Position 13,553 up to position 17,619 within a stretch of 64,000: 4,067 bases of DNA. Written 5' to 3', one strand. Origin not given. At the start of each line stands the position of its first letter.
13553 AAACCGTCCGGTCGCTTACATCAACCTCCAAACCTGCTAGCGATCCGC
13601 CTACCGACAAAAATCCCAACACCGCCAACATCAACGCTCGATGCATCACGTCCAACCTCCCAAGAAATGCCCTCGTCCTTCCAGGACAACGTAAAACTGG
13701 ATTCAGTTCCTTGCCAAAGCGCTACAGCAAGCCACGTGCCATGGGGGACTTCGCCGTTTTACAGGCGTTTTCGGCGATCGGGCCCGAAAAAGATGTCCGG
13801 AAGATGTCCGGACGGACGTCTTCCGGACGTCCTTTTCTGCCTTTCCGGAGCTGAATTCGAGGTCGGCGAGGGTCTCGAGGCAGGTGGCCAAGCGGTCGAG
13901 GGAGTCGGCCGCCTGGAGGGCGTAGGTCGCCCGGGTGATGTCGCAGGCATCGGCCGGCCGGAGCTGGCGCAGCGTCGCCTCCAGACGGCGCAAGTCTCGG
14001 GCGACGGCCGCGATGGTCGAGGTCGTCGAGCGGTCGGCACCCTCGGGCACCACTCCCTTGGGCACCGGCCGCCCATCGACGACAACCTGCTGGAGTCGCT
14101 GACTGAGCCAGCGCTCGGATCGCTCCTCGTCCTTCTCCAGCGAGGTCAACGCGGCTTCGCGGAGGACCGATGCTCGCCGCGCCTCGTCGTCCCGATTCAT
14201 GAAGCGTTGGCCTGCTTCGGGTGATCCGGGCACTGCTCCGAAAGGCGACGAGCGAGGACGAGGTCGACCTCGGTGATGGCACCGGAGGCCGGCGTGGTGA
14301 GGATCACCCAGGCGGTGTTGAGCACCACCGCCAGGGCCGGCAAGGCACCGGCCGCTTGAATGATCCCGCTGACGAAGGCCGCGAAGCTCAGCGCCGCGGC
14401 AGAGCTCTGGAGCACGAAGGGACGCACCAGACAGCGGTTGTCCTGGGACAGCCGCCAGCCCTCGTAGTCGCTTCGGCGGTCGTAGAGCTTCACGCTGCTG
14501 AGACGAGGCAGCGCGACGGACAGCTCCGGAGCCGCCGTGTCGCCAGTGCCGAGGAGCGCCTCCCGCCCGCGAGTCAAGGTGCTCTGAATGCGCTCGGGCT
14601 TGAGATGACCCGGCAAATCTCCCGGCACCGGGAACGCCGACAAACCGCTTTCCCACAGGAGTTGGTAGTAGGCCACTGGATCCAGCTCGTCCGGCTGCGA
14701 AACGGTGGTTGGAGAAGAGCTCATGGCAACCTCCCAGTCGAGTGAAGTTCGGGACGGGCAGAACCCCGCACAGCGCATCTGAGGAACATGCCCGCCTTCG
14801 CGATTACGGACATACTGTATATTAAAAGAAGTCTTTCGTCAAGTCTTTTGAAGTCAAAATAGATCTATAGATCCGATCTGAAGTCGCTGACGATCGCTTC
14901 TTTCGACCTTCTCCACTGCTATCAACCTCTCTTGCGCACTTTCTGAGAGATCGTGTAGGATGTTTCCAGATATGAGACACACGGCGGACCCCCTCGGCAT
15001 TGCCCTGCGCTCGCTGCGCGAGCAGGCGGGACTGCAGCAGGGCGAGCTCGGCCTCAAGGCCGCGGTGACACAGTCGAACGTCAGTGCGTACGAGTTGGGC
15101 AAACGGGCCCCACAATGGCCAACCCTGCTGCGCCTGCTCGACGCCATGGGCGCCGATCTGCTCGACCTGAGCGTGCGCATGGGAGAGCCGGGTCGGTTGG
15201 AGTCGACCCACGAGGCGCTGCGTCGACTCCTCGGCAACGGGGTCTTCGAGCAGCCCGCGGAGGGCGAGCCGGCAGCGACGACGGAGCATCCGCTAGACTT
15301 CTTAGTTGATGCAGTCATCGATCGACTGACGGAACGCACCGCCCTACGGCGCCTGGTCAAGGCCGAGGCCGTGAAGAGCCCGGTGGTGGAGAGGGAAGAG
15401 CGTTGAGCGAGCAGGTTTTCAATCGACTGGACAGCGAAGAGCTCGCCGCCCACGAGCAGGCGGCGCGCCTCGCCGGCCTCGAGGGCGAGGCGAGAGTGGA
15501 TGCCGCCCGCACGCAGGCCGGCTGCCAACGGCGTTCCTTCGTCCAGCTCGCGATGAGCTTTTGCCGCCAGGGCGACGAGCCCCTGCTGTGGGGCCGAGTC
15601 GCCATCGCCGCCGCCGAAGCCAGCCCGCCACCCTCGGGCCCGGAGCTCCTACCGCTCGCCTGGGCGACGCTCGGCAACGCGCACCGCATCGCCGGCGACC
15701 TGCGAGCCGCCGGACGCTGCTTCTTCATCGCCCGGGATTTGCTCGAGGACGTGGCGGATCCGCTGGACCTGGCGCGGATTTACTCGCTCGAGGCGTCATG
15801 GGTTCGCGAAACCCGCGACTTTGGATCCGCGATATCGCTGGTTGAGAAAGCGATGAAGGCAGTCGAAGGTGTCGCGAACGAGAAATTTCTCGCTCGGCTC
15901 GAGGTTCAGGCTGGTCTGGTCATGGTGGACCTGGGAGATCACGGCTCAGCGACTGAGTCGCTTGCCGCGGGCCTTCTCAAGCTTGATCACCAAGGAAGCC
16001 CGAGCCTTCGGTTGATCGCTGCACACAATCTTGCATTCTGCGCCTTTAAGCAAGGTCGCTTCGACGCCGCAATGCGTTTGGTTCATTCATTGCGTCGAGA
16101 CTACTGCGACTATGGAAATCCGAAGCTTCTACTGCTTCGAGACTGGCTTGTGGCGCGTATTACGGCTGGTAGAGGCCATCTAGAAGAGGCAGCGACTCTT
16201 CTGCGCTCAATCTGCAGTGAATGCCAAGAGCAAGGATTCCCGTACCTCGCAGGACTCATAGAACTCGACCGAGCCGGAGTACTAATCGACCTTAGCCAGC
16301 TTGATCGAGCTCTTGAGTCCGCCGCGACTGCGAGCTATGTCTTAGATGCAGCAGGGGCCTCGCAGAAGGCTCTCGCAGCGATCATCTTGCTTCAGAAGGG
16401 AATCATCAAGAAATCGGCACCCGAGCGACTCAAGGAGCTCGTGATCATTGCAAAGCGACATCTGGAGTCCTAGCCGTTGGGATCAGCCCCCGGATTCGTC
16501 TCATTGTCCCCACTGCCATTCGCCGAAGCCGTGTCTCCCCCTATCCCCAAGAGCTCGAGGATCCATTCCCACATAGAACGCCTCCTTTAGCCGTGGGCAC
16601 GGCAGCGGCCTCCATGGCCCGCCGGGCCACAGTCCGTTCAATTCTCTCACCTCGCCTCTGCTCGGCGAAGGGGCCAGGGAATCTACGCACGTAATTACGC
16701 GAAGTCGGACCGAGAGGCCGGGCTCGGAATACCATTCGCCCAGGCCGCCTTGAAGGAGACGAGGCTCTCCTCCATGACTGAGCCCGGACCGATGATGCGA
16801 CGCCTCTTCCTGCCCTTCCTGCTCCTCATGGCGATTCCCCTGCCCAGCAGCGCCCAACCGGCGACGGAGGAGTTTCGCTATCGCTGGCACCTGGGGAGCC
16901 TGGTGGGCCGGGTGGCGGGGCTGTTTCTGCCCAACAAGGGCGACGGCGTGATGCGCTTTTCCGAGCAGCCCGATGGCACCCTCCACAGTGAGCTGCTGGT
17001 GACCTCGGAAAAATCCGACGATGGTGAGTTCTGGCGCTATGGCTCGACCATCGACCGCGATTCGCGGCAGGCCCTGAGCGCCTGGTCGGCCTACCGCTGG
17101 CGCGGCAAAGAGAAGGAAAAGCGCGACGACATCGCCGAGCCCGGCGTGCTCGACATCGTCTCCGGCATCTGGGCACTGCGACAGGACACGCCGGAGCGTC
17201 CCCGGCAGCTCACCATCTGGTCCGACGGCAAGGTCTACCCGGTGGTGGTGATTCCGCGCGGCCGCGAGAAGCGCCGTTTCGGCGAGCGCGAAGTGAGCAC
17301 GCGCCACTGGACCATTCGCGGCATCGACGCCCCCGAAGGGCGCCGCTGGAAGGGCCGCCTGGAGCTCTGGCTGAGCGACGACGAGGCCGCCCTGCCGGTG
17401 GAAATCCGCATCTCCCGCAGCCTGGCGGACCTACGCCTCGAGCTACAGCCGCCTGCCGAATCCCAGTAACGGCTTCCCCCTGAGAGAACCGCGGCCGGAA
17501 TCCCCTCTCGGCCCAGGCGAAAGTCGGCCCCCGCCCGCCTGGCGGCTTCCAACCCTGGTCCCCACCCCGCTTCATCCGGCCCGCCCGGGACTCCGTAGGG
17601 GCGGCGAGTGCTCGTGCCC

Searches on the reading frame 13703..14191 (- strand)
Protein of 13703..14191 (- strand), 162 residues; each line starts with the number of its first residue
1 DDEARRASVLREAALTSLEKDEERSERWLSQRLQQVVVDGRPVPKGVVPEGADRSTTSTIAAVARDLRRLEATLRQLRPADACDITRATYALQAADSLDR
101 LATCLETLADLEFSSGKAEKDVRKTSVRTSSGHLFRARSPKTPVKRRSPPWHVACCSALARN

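Call 25: search_protein_families(library=pfam, proteins=[window:13703-14191:-], max_evalue=0.1)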
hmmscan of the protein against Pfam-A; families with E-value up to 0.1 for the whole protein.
window:13703-14191:- (162 aa): 1 family
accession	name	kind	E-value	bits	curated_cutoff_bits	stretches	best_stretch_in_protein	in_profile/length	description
PF12324.14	HTH_15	-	0.021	15.4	27.2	0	16-54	8-44/74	Helix-turn-helix domain of alkylmercury lyase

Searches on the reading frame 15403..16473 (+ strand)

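Call 25: search_protein_families(library=pfam, proteins=[window:15403-16473:+], max_evalue=0.1)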
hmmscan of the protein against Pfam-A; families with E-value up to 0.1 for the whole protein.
window:15403-16473:+ (356 aa): 9 families
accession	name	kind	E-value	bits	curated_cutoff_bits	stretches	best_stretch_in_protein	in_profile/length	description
PF13424.12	TPR_12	-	1.1e-05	26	30.1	1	87-153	6-74/77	Tetratricopeptide repeat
PF07719.23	TPR_2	-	1.8e-05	25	27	0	206-225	3-22/34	Tetratricopeptide repeat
PF17874.7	TPR_MalT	-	0.00042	20.1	45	1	161-279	199-315/336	MalT-like TPR region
PF00515.34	TPR_1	-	0.0005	20.2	27.8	0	208-224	5-21/34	Tetratricopeptide repeat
PF09976.15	TPR_21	-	0.00074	19.7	25.5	0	249-306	81-135/193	Tetratricopeptide repeat-like domain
PF13374.12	TPR_10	-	0.014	15.8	27.5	0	206-227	4-25/42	Tetratricopeptide repeat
PF14938.12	SNAP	-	0.027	14.4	25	1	91-225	42-176/282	Soluble NSF attachment protein, SNAP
PF14559.12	TPR_19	-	0.043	14.6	25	1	200-233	25-54/68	Tetratricopeptide repeat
PF24696.1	UGSC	-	0.058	14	25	0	145-206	58-119/172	UGSC family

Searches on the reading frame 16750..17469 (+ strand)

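Call 25: search_protein_families(library=pfam, proteins=[window:16750-17469:+], max_evalue=0.1)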
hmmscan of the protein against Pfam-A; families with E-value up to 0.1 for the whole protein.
window:16750-17469:+ (239 aa): 1 family
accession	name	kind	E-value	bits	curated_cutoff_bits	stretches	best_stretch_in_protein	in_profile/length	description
PF11306.15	DUF3108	-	6.3e-07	29.8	26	1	117-232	95-208/209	Protein of unknown function (DUF3108)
